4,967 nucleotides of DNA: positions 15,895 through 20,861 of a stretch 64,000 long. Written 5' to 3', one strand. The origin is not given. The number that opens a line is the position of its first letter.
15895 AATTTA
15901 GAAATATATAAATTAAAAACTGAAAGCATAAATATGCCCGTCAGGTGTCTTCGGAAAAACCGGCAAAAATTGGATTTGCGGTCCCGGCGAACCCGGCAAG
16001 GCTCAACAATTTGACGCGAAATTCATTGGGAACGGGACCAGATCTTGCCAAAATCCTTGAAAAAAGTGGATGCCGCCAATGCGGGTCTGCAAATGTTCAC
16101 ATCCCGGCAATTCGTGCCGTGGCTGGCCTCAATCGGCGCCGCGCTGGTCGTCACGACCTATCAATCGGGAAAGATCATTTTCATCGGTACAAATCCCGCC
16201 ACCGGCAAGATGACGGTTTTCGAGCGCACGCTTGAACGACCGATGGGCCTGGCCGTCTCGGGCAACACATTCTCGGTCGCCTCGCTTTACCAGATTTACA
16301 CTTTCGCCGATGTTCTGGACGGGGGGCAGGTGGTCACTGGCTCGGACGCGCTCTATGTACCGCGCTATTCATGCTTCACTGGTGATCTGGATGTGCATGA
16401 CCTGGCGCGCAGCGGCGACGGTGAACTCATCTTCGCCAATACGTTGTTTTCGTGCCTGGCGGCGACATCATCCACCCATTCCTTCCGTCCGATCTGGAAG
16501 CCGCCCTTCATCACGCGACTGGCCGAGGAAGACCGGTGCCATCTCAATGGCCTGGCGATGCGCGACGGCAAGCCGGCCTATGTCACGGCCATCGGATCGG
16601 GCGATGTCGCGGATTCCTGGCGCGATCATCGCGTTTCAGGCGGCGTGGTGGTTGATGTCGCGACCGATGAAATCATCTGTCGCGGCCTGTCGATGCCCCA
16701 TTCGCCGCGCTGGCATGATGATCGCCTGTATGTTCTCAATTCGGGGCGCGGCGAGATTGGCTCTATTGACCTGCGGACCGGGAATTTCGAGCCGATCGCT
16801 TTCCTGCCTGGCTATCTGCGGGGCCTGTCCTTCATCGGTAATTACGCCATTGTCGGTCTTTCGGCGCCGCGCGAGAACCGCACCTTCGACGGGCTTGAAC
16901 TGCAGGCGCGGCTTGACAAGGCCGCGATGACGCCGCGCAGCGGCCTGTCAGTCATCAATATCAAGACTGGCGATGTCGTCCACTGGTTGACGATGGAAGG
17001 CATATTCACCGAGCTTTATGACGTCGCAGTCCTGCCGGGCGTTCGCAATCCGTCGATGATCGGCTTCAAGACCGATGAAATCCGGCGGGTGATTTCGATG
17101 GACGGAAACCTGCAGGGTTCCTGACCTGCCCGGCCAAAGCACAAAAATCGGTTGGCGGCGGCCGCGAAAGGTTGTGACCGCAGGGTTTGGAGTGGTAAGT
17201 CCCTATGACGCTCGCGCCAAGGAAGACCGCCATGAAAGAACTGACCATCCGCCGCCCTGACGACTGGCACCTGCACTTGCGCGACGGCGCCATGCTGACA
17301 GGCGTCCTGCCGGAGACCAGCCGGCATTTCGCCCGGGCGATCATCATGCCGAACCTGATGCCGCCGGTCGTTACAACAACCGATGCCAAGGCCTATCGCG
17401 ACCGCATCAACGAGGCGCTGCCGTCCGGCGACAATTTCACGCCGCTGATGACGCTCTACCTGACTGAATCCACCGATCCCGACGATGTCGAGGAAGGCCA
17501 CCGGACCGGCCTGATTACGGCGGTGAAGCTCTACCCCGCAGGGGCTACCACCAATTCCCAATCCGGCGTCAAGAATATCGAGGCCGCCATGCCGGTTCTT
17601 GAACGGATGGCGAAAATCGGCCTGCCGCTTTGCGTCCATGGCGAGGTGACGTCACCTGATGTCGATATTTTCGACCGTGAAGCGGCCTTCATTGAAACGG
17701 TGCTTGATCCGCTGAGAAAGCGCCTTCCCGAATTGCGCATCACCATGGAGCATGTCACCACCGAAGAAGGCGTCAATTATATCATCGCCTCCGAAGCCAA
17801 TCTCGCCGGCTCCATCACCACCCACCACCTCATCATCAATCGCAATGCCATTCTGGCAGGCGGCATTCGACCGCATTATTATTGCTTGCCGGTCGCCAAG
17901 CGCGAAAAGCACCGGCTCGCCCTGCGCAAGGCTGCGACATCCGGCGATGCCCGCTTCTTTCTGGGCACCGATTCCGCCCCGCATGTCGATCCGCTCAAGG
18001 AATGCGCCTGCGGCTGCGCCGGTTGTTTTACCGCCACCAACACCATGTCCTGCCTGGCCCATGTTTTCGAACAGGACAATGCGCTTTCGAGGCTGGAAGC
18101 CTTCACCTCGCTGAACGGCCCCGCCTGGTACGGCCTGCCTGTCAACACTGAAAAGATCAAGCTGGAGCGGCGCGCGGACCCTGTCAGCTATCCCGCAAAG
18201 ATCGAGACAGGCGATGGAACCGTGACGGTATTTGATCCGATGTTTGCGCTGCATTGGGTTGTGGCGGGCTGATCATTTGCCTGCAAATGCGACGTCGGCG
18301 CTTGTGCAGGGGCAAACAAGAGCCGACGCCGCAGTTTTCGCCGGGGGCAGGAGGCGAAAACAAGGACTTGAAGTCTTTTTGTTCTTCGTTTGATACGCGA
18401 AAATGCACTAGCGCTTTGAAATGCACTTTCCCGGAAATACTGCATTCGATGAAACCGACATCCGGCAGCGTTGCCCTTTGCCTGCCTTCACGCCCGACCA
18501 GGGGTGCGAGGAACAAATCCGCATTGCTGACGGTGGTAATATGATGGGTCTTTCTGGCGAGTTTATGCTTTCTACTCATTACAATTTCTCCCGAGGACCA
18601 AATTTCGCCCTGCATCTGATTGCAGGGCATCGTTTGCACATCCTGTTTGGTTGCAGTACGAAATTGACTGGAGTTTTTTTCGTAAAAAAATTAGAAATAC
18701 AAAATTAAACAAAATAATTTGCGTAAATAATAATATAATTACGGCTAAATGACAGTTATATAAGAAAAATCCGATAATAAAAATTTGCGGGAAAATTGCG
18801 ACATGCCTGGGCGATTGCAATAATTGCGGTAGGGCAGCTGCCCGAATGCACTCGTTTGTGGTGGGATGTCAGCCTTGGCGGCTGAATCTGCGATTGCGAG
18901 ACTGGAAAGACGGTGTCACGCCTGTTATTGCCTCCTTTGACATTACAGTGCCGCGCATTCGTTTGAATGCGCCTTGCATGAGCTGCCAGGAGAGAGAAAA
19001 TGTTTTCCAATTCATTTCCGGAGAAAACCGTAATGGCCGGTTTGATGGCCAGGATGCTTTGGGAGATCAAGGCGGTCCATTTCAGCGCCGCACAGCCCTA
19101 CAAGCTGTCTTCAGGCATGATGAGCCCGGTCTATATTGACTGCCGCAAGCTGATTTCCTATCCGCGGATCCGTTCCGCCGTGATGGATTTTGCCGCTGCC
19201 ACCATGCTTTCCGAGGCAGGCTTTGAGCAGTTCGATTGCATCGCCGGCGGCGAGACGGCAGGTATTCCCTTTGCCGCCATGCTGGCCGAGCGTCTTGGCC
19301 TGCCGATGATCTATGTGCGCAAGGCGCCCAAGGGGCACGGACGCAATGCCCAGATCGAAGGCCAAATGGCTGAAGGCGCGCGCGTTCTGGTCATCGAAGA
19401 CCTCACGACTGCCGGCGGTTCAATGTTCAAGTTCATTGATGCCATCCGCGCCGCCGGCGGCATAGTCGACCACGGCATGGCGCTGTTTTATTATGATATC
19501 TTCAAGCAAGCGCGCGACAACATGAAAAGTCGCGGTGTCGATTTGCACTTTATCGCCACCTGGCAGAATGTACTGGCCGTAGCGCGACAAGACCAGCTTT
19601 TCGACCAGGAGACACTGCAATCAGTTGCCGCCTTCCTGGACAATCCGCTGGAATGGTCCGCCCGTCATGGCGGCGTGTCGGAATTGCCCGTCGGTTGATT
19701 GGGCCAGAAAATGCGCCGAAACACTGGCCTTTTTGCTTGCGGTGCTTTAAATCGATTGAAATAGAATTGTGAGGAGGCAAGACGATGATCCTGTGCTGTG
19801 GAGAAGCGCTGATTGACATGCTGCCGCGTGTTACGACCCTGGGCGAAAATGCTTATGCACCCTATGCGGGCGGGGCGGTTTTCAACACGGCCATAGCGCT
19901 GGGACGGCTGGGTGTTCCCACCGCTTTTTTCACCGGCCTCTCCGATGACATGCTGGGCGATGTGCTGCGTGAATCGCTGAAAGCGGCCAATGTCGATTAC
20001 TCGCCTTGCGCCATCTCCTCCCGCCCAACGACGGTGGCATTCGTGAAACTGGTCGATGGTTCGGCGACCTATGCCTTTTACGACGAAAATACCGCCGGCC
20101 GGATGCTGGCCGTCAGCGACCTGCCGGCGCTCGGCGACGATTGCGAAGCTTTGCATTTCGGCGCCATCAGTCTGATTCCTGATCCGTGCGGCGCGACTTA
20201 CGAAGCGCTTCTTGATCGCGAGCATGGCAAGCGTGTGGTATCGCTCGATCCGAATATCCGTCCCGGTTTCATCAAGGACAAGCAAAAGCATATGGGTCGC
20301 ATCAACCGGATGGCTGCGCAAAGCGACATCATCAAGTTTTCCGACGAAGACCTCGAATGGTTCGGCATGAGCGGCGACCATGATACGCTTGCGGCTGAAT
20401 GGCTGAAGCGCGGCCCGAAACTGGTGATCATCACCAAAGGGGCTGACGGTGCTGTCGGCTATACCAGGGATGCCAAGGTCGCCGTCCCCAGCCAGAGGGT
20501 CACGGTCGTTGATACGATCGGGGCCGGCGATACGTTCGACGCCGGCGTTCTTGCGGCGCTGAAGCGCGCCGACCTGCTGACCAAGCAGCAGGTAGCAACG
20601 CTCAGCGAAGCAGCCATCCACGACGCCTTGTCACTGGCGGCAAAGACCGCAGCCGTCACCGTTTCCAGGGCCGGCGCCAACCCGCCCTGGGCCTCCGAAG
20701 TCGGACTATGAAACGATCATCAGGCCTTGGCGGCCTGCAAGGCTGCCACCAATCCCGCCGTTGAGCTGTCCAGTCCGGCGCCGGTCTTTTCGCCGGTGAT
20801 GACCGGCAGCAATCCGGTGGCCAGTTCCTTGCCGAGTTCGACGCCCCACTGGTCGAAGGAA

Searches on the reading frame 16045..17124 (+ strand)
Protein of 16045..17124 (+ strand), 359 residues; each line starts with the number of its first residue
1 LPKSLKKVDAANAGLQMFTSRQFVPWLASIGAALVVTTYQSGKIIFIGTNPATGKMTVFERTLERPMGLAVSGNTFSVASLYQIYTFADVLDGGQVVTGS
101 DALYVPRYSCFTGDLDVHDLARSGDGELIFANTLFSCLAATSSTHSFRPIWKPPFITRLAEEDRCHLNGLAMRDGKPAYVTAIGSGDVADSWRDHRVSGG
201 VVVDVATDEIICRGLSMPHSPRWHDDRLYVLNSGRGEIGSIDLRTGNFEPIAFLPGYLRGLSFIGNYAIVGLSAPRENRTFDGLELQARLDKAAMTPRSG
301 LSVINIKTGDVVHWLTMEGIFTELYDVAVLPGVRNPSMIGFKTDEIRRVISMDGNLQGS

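Call 30: search_protein_families(library=pfam, proteins=[window:16045-17124:+])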
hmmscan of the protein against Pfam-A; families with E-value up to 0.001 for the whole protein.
window:16045-17124:+ (359 aa): 1 family
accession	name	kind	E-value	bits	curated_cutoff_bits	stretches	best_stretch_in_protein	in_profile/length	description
PF16261.11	DUF4915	-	8.8e-130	433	35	1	22-338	2-315/316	Domain of unknown function (DUF4915)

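Call 56: search_protein_families(library=ncbifam, proteins=[window:16045-17124:+], max_evalue=1e-10)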
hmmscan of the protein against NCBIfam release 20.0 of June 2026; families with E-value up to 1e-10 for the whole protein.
window:16045-17124:+ (359 aa): 1 family
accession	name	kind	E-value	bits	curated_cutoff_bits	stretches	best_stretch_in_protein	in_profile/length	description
TIGR03032.1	TIGR03032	hypoth_equivalog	4.4e-134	446.7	251.5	1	16-351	2-334/335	TIGR03032 family protein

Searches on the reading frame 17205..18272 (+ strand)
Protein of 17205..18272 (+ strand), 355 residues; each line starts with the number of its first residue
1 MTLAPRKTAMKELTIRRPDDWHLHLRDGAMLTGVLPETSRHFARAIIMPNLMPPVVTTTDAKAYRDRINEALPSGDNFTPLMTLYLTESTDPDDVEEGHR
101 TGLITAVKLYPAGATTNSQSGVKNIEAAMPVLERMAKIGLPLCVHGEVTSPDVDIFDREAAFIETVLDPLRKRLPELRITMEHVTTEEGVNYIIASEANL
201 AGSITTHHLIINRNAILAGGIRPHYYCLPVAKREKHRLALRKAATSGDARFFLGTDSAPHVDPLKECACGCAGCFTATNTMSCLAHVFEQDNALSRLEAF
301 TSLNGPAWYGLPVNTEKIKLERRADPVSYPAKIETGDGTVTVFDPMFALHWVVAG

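Call 30: search_protein_families(library=pfam, proteins=[window:17205-18272:+])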
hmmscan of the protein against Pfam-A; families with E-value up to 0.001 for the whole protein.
window:17205-18272:+ (355 aa): 1 family
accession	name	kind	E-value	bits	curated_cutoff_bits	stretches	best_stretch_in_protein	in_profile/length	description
PF01979.26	Amidohydro_1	-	3e-21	76.5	25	1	20-328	8-317/345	Amidohydrolase family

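Call 56: search_protein_families(library=ncbifam, proteins=[window:17205-18272:+], max_evalue=1e-10)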
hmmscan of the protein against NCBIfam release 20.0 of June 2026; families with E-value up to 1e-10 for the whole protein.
window:17205-18272:+ (355 aa): 1 family
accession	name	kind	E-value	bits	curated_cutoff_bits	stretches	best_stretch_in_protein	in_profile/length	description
TIGR00856.1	pyrC_dimer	equivalog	5e-127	423.6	292.95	1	12-352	1-339/341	dihydroorotase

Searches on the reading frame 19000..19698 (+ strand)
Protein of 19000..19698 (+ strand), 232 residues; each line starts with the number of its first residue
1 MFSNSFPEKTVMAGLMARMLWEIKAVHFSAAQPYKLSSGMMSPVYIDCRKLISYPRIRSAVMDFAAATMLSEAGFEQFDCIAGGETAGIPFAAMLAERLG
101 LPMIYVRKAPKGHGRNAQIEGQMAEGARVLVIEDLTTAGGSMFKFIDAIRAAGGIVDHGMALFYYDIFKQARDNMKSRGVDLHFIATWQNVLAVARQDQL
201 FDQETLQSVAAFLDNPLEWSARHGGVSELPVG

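Call 19: search_protein_families(library=pfam, proteins=[window:19000-19698:+])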
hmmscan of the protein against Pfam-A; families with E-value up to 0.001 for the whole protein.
window:19000-19698:+ (232 aa): 1 family
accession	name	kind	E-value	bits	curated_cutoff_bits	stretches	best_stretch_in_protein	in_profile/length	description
PF00156.33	Pribosyltran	-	4e-09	36.4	26.3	1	60-153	14-114/158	Phosphoribosyl transferase domain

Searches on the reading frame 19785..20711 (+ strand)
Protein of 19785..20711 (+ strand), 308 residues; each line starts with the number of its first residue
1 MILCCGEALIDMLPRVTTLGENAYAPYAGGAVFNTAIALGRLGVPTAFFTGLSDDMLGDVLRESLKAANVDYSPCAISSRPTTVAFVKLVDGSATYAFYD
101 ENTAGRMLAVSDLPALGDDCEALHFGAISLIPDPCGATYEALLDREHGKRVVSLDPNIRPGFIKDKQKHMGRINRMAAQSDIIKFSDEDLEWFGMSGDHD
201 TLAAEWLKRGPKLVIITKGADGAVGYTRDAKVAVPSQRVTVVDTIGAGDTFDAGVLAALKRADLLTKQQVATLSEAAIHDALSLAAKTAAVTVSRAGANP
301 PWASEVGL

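Call 19: search_protein_families(library=pfam, proteins=[window:19785-20711:+])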
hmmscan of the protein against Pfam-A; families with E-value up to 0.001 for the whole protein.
window:19785-20711:+ (308 aa): 1 family
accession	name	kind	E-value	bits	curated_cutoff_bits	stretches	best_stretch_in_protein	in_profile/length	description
PF00294.29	PfkB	-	5.2e-43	147.9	25.8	1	2-301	4-298/302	pfkB family carbohydrate kinase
